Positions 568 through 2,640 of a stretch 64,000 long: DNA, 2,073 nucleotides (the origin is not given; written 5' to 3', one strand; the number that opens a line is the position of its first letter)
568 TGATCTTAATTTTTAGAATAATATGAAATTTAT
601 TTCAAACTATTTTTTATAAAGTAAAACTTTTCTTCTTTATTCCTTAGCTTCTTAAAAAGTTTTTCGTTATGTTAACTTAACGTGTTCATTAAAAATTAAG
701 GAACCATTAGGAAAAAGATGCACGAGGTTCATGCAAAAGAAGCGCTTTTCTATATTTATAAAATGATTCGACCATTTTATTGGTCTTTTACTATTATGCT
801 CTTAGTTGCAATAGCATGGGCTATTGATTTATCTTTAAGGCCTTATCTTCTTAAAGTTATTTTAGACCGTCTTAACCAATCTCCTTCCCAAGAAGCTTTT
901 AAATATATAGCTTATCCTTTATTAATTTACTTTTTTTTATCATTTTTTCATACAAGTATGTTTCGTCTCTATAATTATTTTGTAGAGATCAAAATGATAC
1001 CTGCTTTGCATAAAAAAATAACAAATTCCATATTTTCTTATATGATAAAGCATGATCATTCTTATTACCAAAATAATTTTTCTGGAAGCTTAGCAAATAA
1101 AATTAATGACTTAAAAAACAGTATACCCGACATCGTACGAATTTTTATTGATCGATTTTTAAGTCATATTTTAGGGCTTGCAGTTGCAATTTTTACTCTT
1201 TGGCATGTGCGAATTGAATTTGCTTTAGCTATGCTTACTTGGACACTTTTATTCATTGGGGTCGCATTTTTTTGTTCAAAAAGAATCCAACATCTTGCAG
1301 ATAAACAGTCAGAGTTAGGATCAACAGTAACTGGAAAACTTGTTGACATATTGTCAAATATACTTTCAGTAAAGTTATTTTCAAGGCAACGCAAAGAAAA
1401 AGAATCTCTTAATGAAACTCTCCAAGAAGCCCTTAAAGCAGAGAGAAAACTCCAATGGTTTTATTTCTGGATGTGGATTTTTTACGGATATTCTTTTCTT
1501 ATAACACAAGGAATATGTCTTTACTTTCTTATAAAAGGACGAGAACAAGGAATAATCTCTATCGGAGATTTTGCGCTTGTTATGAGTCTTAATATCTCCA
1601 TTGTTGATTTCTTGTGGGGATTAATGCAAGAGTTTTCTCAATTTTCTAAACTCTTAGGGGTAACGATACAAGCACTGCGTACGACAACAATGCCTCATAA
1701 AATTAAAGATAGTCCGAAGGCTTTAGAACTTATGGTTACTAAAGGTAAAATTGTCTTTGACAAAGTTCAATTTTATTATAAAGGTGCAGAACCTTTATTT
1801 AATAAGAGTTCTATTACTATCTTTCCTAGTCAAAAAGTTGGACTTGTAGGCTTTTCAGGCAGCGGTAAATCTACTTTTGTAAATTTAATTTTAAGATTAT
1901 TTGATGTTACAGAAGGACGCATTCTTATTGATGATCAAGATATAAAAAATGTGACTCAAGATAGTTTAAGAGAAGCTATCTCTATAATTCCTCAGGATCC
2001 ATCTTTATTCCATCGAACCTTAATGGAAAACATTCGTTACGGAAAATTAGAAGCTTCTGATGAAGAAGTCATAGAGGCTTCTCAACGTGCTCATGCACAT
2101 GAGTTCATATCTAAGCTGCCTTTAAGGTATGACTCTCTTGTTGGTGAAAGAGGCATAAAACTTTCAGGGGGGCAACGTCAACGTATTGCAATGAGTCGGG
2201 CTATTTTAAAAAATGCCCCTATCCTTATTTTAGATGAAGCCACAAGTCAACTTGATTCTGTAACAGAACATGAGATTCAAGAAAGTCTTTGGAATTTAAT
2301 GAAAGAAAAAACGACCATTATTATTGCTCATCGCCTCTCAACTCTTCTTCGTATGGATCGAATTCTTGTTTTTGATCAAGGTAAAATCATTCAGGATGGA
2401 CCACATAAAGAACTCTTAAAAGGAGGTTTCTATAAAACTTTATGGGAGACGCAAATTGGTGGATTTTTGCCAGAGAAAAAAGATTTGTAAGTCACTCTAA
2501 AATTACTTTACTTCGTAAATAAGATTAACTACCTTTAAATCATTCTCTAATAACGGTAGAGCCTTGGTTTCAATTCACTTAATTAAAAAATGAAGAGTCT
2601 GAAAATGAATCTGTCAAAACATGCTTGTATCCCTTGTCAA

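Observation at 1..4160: Tail of a nonribosomal-peptide-type biosynthetic cluster (HPPD/HmaS-like, MbtH, ABC exporter, Sfp-type PPTase) ending at tRNA-Thr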

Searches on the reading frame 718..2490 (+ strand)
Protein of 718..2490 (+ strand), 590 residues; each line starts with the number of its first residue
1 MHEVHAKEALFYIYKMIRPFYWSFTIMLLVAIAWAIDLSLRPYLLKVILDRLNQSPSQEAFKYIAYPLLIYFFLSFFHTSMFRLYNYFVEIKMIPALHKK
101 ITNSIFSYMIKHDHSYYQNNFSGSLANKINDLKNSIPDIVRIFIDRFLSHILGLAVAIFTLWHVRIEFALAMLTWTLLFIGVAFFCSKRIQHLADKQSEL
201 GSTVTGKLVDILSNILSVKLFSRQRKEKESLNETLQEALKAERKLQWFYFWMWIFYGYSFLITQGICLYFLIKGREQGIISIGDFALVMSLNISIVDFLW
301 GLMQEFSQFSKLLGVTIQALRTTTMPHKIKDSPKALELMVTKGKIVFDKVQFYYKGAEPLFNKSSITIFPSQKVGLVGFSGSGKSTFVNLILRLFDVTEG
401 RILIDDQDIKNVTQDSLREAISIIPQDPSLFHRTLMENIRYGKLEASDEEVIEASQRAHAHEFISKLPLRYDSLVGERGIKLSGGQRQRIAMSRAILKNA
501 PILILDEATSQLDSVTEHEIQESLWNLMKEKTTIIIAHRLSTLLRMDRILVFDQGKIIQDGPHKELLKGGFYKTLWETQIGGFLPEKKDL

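Call 6: search_protein_families(library=pfam, proteins=[window:718-2490:+], max_evalue=0.01)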
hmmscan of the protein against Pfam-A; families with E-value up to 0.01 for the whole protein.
window:718-2490:+ (590 aa): 3 families
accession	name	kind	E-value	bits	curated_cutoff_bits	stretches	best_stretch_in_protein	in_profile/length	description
PF00005.33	ABC_tran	-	2.7e-31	109.5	25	1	362-510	2-137/137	ABC transporter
PF00664.28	ABC_membrane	-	1.2e-24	87.9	28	1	38-291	15-267/274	ABC transporter transmembrane region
PF02463.25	SMC_N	-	5.2e-07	29.7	40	1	372-550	25-209/220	RecF/RecN/SMC N terminal domain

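Call 7: search_protein_families(library=ncbifam, proteins=[window:718-2490:+], max_evalue=0.01)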
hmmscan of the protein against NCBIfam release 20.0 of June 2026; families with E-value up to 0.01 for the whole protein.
window:718-2490:+ (590 aa): 187 families (the best 25 are shown)
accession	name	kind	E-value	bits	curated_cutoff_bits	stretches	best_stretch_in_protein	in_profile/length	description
TIGR02204.1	MsbA_rel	hypoth_equivalog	1.6e-101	340.8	780.4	1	8-579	4-575/576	ABC transporter, permease/ATP-binding protein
NF010178.0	PRK13657.1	equivalog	2.1e-97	327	733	1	27-575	24-566/588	glucan ABC transporter ATP-binding protein/ permease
TIGR02203.1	MsbA_lipidA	equivalog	2.4e-97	326.8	602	1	13-579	5-569/572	lipid A export permease/ATP-binding protein MsbA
NF052233.1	CphA_assoc_ABC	equivalog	8.1e-95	318.7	880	1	7-580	169-744/766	cyanophycin metabolism-associated ABC transporter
NF045513.1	HepA_fam_ABC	equivalog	1.2e-88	298.2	725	1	53-568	87-597/610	heterocyst formation ABC transporter subunit HepA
NF008381.0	PRK11176.1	equivalog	9.5e-81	271.9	867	1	12-581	15-581/582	lipid A ABC transporter ATP-binding protein/permease MsbA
TIGR00958.1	3a01208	subfamily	2.3e-80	270.8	874.6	1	20-574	160-709/711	antigen peptide transporter 2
TIGR03375.1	type_I_sec_LssB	subfamily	1.1e-79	268.5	693.1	1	100-568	223-690/696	type I secretion system permease/ATPase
TIGR01846.1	type_I_sec_HlyB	subfamily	8.4e-79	265.6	725.55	1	24-580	141-693/694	type I secretion system permease/ATPase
TIGR01192.1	chvA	subfamily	6.3e-75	252.9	585.4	1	136-575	126-567/585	glucan export ABC transporter ATP-binding protein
TIGR02857.1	CydD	equivalog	5.3e-70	236.9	435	2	337-551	313-528/529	thiol reductant ABC exporter subunit CydD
TIGR03796.1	NHLM_micro_ABC1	equivalog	8.3e-69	232.5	853.3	1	21-575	153-708/710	NHLP family bacteriocin export ABC transporter peptidase/permease/ATPase subunit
TIGR03797.1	NHLM_micro_ABC2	equivalog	1.5e-68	232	709.4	1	21-579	135-685/686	NHLP bacteriocin export ABC transporter permease/ATPase subunit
NF008364.0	PRK11160.1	equivalog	7e-66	223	630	1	148-572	142-568/575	heme ABC transporter ATP-binding protein/permease CydC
TIGR01193.1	bacteriocin_ABC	subfamily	8.5e-64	216.3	523.85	1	40-576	174-706/708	peptide cleavage/export ABC transporter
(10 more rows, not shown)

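Call 10: find_encoding_contigs(protein=window:718-2490:+, flank=10000, max_places=6)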
Protein window:718-2490:+ (590 aa): no gene with exactly this product is on record in the collection.

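Call 16: find_homologous_proteins(query=window:718-2490:+, max_evalue=1e-60)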
Query window:718-2490:+ (590 aa): 7781 proteins with E <= 1e-60 among 8000 candidates; the best 120 are listed.
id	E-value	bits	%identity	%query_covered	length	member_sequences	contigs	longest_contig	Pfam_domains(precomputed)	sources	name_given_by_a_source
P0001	0.0e+0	1314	100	100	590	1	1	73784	PF00005.34,PF02463.26,PF00664.29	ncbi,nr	ncbi:MAG: ABC transporter ATP-binding protein [Proteobacteria bacterium]|nr:ABC transporter ATP-bind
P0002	2.3e-269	913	69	100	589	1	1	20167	PF00005.34,PF02463.26,PF00664.29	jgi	jgi:ATP-binding cassette subfamily B protein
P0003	2.6e-260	883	68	99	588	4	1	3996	PF00005.34,PF00664.29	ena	-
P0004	3.1e-256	869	70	94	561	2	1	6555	PF00005.34,PF00664.29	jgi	jgi:ATP-binding cassette subfamily B protein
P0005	2.4e-253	860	65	99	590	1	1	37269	PF00005.34,PF02463.26,PF00664.29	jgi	jgi:ATP-binding cassette subfamily B protein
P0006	1.8e-252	857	65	98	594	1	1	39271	PF00005.34,PF02463.26,PF00664.29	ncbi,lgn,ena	-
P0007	3.0e-252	856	65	100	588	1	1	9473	PF00005.34,PF00664.29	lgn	-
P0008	4.1e-252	856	65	99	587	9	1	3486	PF00005.34,PF02463.26,PF00664.29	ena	-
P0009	6.3e-251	852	66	99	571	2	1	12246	PF00005.34,PF02463.26,PF00664.29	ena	-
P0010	4.4e-250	849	64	99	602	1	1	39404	PF00005.34,PF02463.26,PF00664.29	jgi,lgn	jgi:ATP-binding cassette subfamily B protein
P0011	5.2e-248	842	63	99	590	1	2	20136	PF00005.34,PF02463.26,PF00664.29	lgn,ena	-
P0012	1.7e-247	841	63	99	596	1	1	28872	PF00005.34,PF02463.26,PF00664.29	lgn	-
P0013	2.0e-247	840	63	99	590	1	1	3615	PF00005.34,PF02463.26,PF00664.29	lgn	-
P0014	1.4e-246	838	64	99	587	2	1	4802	PF00005.34,PF02463.26,PF00664.29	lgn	-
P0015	2.1e-246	837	63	99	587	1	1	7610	PF00005.34,PF02463.26,PF00664.29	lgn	-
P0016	8.3e-246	835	63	100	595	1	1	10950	PF00005.34,PF00664.29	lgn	-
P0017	1.5e-245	834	63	99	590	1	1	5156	PF00005.34,PF02463.26,PF00664.29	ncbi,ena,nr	ncbi:MAG TPA: ABC transporter ATP-binding protein [Alphaproteobacteria bacterium]|nr:ABC transporter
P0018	2.9e-245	833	61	100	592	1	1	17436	PF00005.34,PF00664.29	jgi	jgi:ATP-binding cassette, subfamily B, bacterial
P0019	4.2e-245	833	63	100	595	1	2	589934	PF00005.34,PF02463.26,PF00664.29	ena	-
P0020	2.0e-244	830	63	99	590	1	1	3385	PF00005.34,PF02463.26,PF00664.29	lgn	-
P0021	2.0e-243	827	63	100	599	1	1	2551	PF00005.34,PF02463.26,PF00664.29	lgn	-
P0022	3.0e-243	827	66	97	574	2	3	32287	PF00005.34,PF02463.26,PF00664.29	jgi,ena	jgi:ATP-binding cassette, subfamily B, bacterial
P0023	1.1e-242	825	61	100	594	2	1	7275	PF00005.34,PF02463.26,PF00664.29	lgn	-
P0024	1.2e-242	825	62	99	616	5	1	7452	PF00005.34,PF02463.26,PF00664.29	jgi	jgi:ATP-binding cassette subfamily B protein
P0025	2.2e-242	824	63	99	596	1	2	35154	PF00005.34,PF02463.26,PF00664.29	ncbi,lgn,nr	ncbi:MAG: ABC transporter ATP-binding protein [Alphaproteobacteria bacterium]|nr:ABC transporter ATP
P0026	4.1e-242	823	61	100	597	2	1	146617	PF00005.34,PF02463.26,PF00664.29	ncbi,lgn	-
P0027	7.3e-242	822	61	99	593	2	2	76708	PF00005.34,PF02463.26,PF00664.29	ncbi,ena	-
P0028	8.4e-242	822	62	100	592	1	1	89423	PF00005.34,PF02463.26,PF00664.29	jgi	-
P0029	9.5e-242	822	63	99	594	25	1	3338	PF00005.34,PF02463.26,PF00664.29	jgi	-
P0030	3.2e-241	820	62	99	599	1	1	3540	PF00005.34,PF02463.26,PF00664.29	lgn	-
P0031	4.5e-241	819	63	99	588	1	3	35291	PF00005.34,PF02463.26,PF00664.29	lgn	-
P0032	6.2e-241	819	62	100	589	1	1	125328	PF00005.34,PF02463.26,PF00664.29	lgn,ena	-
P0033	8.8e-241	818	62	100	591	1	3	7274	PF00005.34,PF02463.26,PF00664.29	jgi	jgi:ATP-binding cassette subfamily B protein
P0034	1.1e-240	818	62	100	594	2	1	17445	PF00005.34,PF02463.26,PF00664.29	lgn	-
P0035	3.4e-240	816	63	98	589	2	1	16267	PF00005.34,PF02463.26,PF00664.29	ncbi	-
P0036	9.4e-240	815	62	99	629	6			PF00005.34,PF02463.26,PF00664.29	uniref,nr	uniref:ABC transporter ATP-binding protein n=1 Tax=Wolbachia endosymbiont of Ctenocephalides felis w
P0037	9.9e-240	815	60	99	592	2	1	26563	PF00005.34,PF02463.26,PF00664.29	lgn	-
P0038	1.6e-239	814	62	98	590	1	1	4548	PF00005.34,PF02463.26,PF00664.29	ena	-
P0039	3.0e-239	813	63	99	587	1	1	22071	PF00005.34,PF02463.26,PF00664.29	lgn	-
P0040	3.2e-239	813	62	99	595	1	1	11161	PF00005.34,PF02463.26,PF00664.29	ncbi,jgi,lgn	-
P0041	9.5e-239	812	62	100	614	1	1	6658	PF00005.34,PF02463.26,PF00664.29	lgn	-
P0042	2.5e-238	810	62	98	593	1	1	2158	PF00005.34,PF02463.26,PF00664.29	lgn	-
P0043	3.0e-238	810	59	100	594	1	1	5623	PF00005.34,PF00664.29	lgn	-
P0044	4.9e-238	809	62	100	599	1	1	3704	PF00005.34,PF02463.26,PF00664.29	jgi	-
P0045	5.4e-238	809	63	100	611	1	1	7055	PF00005.34,PF02463.26,PF00664.29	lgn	-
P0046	1.1e-237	808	62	97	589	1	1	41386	PF00005.34,PF02463.26,PF00664.29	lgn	-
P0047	1.2e-237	808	62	99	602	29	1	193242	PF00005.34,PF02463.26,PF00664.29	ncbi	ncbi:MAG: ABC transporter ATP-binding protein [Wolbachia sp.]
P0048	1.2e-237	808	61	100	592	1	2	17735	PF00005.34,PF02463.26,PF00664.29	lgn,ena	-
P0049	1.7e-237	808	61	100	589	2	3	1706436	PF00005.34,PF02463.26,PF00664.29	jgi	jgi:ATP-binding cassette subfamily B protein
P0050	2.6e-237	807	63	99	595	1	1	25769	PF00005.34,PF02463.26,PF00664.29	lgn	-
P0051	2.6e-237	807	61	98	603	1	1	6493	PF00005.34,PF02463.26,PF00664.29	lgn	-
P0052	4.1e-237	806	61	99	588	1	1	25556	PF00005.34,PF02463.26,PF00664.29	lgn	-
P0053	4.4e-237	806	62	99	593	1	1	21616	PF00005.34,PF00664.29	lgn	-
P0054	6.3e-237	806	61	98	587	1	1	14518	PF00005.34,PF02463.26,PF00664.29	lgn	-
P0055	9.7e-237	805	61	99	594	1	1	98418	PF00005.34,PF00664.29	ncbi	-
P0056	1.2e-236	805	60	99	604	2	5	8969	PF00005.34,PF02463.26,PF00664.29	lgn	-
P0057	1.5e-236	804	62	99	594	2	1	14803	PF00005.34,PF02463.26,PF00664.29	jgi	-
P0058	3.3e-236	803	61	100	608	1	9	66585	PF00005.34,PF02463.26,PF00664.29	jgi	jgi:ATP-binding cassette subfamily B protein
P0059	5.8e-236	802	58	100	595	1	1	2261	PF00005.34,PF02463.26,PF00664.29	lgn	-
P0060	1.2e-235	801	61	100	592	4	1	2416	PF00005.34,PF02463.26,PF00664.29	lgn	-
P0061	1.5e-235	801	60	99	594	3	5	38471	PF00005.34,PF02463.26,PF00664.29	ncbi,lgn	-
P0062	2.2e-235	801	61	99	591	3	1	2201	PF00005.34,PF02463.26,PF00664.29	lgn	-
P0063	7.0e-235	799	61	99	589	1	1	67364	PF00005.34,PF02463.26,PF00664.29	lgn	-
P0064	3.8e-234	796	60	99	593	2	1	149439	PF00005.34,PF02463.26,PF00664.29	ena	-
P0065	6.5e-234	796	59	99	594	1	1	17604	PF00005.34,PF02463.26,PF00664.29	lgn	-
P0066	1.0e-233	795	60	100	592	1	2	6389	PF00005.34,PF02463.26,PF00664.29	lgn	-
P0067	1.1e-233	795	61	99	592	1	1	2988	PF00005.34,PF02463.26,PF00664.29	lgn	-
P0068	1.4e-233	795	61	100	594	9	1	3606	PF00005.34,PF02463.26,PF00664.29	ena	-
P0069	1.5e-233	795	61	100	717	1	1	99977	PF00005.34,PF02463.26,PF00664.29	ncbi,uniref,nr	ncbi:uncharacterized ABC transporter ATP-binding protein HI_1051 [Trichonephila clavata]|uniref:Unch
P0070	4.0e-233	793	61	99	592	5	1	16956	PF00005.34,PF00664.29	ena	-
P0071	5.4e-233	793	61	99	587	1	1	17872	PF00005.34,PF02463.26,PF00664.29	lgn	-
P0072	7.1e-233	792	61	98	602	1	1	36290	PF00005.34,PF02463.26,PF00664.29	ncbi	-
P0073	1.0e-232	792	59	100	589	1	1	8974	PF00005.34,PF02463.26,PF00664.29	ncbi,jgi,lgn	jgi:ATP-binding cassette subfamily B protein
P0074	1.1e-232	792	60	99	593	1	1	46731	PF00005.34,PF00664.29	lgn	-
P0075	1.9e-232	791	61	98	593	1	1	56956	PF00005.34,PF02463.26,PF00664.29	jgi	jgi:ATP-binding cassette, subfamily B, bacterial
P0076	2.1e-232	791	61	98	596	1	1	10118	PF00005.34,PF02463.26,PF00664.29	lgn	-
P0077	3.6e-232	790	60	99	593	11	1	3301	PF00005.34,PF02463.26,PF00664.29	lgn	-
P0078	4.0e-232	790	61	100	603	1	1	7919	PF00005.34,PF02463.26,PF00664.29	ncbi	ncbi:MAG: ABC transporter ATP-binding protein [Wolbachia sp.]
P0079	4.0e-232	790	61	99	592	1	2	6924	PF00005.34,PF02463.26,PF00664.29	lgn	-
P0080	4.3e-232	790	61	99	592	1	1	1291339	PF00005.34,PF02463.26,PF00664.29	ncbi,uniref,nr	ncbi:ABC transporter ATP-binding protein [Candidatus Wolbachia massiliensis]|uniref:ABC transporter 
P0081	4.5e-232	790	59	100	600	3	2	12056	PF00005.34,PF00664.29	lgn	-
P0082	5.0e-232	789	61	99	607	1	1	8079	PF00005.34,PF02463.26,PF00664.29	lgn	-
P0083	5.4e-232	789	60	98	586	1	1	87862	PF00005.34,PF02463.26,PF00664.29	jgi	jgi:ATP-binding cassette subfamily B protein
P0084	9.7e-232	789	60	99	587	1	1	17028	PF00005.34,PF02463.26,PF00664.29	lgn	-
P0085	9.9e-232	788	60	99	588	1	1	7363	PF00005.34,PF02463.26,PF00664.29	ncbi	-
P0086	1.1e-231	788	60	99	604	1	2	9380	PF00005.34,PF02463.26,PF00664.29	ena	-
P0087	1.3e-231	788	59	99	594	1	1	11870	PF00005.34,PF02463.26,PF00664.29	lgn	-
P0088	3.0e-231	787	60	99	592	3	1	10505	PF00005.34,PF02463.26,PF00664.29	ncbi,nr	ncbi:MAG: ABC transporter ATP-binding protein [Proteobacteria bacterium]|nr:ABC transporter ATP-bind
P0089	7.0e-231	786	60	100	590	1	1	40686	PF00005.34,PF02463.26,PF00664.29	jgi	jgi:ATP-binding cassette subfamily B protein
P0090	1.2e-230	785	59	98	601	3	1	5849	PF00005.34,PF02463.26,PF00664.29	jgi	-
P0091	1.2e-230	785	59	99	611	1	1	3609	PF00005.34,PF02463.26,PF00664.29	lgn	-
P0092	1.2e-230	785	60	98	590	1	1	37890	PF00005.34,PF02463.26,PF00664.29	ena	-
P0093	1.4e-230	785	58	100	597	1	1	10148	PF00005.34,PF02463.26,PF00664.29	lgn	-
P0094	1.7e-230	784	59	100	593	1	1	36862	PF00005.34,PF02463.26,PF00664.29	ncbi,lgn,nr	ncbi:MAG: ABC transporter ATP-binding protein [Proteobacteria bacterium]|nr:ABC transporter ATP-bind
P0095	2.7e-230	784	60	99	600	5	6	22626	PF00005.34,PF02463.26,PF00664.29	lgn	-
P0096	2.8e-230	784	62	98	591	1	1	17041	PF00005.34,PF02463.26,PF00664.29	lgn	-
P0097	3.1e-230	784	60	99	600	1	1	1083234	PF00005.34,PF00664.29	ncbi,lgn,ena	-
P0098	4.5e-230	783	59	99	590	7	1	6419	PF00005.34,PF02463.26,PF00664.29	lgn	-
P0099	5.6e-230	783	59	99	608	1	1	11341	PF00005.34,PF02463.26,PF00664.29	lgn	-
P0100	6.7e-230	782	60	99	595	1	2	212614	PF00005.34,PF02463.26,PF00664.29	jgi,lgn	jgi:ATP-binding cassette subfamily B protein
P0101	1.2e-229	782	64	91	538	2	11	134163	PF00005.34,PF02463.26,PF00664.29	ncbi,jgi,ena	-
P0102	1.4e-229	781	61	99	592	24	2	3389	PF00005.34,PF02463.26,PF00664.29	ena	-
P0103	1.9e-229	781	62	97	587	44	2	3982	PF00005.34,PF02463.26,PF00664.29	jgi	jgi:ATP-binding cassette subfamily B protein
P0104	2.6e-229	781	60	100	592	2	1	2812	PF00005.34,PF02463.26,PF00664.29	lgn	-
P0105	3.0e-229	780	60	99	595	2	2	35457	PF00005.34,PF02463.26,PF00664.29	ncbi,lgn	-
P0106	3.0e-229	780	60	99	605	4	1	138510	PF00005.34,PF02463.26,PF00664.29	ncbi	-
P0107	4.0e-229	780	61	100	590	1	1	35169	PF00005.34,PF02463.26,PF00664.29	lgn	-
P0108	6.3e-229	779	58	100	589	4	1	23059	PF00005.34,PF02463.26,PF00664.29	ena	-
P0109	1.8e-228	778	61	100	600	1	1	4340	PF00005.34,PF02463.26,PF00664.29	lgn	-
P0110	1.9e-228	778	61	98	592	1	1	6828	PF00005.34,PF00664.29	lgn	-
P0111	2.0e-228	778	59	100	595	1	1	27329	PF00005.34,PF02463.26,PF00664.29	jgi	jgi:ATP-binding cassette, subfamily B, bacterial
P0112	3.3e-228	777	61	97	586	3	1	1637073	PF00005.34,PF02463.26,PF00664.29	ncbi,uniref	ncbi:ABC transporter ATP-binding protein [Wolbachia endosymbiont (group B) of Gerris lacustris]|unir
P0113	5.1e-228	776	61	100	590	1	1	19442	PF00005.34,PF02463.26,PF00664.29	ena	-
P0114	1.1e-227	775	61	100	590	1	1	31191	PF00005.34,PF02463.26,PF00664.29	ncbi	-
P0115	1.9e-227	774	59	99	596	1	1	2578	PF00005.34,PF02463.26,PF00664.29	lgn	-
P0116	2.0e-227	774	62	95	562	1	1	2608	PF00005.34,PF02463.26,PF00664.29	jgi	jgi:ATP-binding cassette subfamily B protein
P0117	2.2e-227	774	60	100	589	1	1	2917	PF00005.34,PF02463.26,PF00664.29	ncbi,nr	ncbi:MAG: ABC transporter ATP-binding protein [Alphaproteobacteria bacterium]|nr:ABC transporter ATP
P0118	3.7e-227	773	60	99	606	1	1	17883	PF00005.34,PF02463.26,PF00664.29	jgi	jgi:ATP-binding cassette subfamily B protein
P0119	3.9e-227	773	61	100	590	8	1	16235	PF00005.34,PF02463.26,PF00664.29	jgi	jgi:ATP-binding cassette subfamily B protein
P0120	5.2e-227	773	60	98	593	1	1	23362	PF00005.34,PF02463.26,PF00664.29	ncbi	ncbi:MAG: ABC transporter ATP-binding protein [Wolbachia sp.]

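Call 17: find_encoding_contigs(protein=P0001, flank=10000, max_places=4)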
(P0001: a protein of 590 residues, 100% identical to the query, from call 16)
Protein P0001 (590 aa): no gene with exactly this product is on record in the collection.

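Call 18: find_encoding_contigs(protein=P0002, flank=10000, max_places=3)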
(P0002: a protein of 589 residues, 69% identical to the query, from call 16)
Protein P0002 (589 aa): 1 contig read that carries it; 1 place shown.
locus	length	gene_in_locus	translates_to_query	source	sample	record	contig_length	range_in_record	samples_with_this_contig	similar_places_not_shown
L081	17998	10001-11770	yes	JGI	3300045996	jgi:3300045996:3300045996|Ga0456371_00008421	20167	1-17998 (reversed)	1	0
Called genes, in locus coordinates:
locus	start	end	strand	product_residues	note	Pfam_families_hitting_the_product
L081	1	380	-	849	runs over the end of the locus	?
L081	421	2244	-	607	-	PF00501:AMP-binding, PF00550:PP-binding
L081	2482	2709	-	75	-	PF03621:MbtH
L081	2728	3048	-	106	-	-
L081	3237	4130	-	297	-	PF00892:EamA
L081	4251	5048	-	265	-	PF01177:Asp_Glu_race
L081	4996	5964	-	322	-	PF02668:TauD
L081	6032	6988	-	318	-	PF02668:TauD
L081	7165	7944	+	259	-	PF00975:Thioesterase, PF12697:Abhydrolase_6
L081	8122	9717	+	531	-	PF18456:CmlA_N, PF13483:Lactamase_B_3, PF12706:Lactamase_B_2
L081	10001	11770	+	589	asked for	PF00664:ABC_membrane, PF00005:ABC_tran, PF02463:SMC_N (faint)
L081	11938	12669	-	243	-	PF00589:Phage_integrase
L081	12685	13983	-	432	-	-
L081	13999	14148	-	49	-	-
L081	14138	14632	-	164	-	PF00589:Phage_integrase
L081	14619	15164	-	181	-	PF02899:Phage_int_SAM_1, PF13495:Phage_int_SAM_4 (faint)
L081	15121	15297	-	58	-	-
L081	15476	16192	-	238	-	PF13610:DDE_Tnp_IS240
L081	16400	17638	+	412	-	PF13657:Couple_hipA, PF07804:HipA_C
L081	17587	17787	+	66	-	PF13560:HTH_31, PF01381:HTH_3, PF13443:HTH_26 (weak)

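Call 24: search_protein_families(library=pfam, proteins=[L082:7999-9894:+, L082:3354-3692:-], max_evalue=0.0001)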
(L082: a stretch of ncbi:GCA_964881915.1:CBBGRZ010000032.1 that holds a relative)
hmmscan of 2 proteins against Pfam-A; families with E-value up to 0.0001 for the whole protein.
L082:7999-9894:+ (632 aa): 3 families
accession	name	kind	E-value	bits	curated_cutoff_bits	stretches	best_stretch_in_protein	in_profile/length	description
PF00551.24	Formyl_trans_N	-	2.6e-14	53.8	26.1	1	80-156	90-166/181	Formyl transferase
PF02911.23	Formyl_trans_C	-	2e-05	25.2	21.1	1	205-286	7-83/100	Formyl transferase, C-terminal domain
PF00668.25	Condensation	-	2.2e-05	23.8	30.6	0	544-583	417-456/456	Condensation domain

L082:3354-3692:- (112 aa): 1 family
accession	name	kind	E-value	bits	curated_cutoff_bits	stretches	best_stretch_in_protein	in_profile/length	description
PF01329.24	Pterin_4a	-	2.1e-26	92.3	26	1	17-106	2-90/91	Pterin 4 alpha carbinolamine dehydratase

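Call 27: find_encoding_contigs(protein=P0006, flank=10000, max_places=2)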
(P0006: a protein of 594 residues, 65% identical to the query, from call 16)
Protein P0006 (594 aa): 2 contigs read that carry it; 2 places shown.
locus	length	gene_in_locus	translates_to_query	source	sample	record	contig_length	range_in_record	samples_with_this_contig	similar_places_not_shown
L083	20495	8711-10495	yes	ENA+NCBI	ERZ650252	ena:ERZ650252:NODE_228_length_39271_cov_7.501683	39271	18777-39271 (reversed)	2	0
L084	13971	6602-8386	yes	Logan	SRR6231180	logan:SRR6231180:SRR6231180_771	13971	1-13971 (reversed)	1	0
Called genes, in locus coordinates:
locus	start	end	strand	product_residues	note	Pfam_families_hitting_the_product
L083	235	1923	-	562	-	PF00646:F-box (faint), PF12937:F-box-like (faint)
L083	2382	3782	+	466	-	PF00749:tRNA-synt_1c, PF19269:Anticodon_2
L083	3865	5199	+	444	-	PF00285:Citrate_synt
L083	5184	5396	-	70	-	-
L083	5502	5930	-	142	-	PF05443:ROS_MUCR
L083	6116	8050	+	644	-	-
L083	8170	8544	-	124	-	PF03819:MazG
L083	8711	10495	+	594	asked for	PF00664:ABC_membrane, PF00005:ABC_tran, PF02463:SMC_N (weak)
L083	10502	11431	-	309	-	PF00126:HTH_1 (weak), PF03466:LysR_substrate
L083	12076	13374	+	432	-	PF00083:Sugar_tr, PF07690:MFS_1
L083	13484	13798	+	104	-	PF00166:Cpn10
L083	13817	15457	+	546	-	PF00118:Cpn60_TCP1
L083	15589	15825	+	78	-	-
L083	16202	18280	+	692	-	PF03030:H_PPase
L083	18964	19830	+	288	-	-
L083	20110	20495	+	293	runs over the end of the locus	PF01609:DDE_Tnp_1, PF13612:DDE_Tnp_1_3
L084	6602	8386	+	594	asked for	PF00664:ABC_membrane, PF00005:ABC_tran, PF02463:SMC_N (weak)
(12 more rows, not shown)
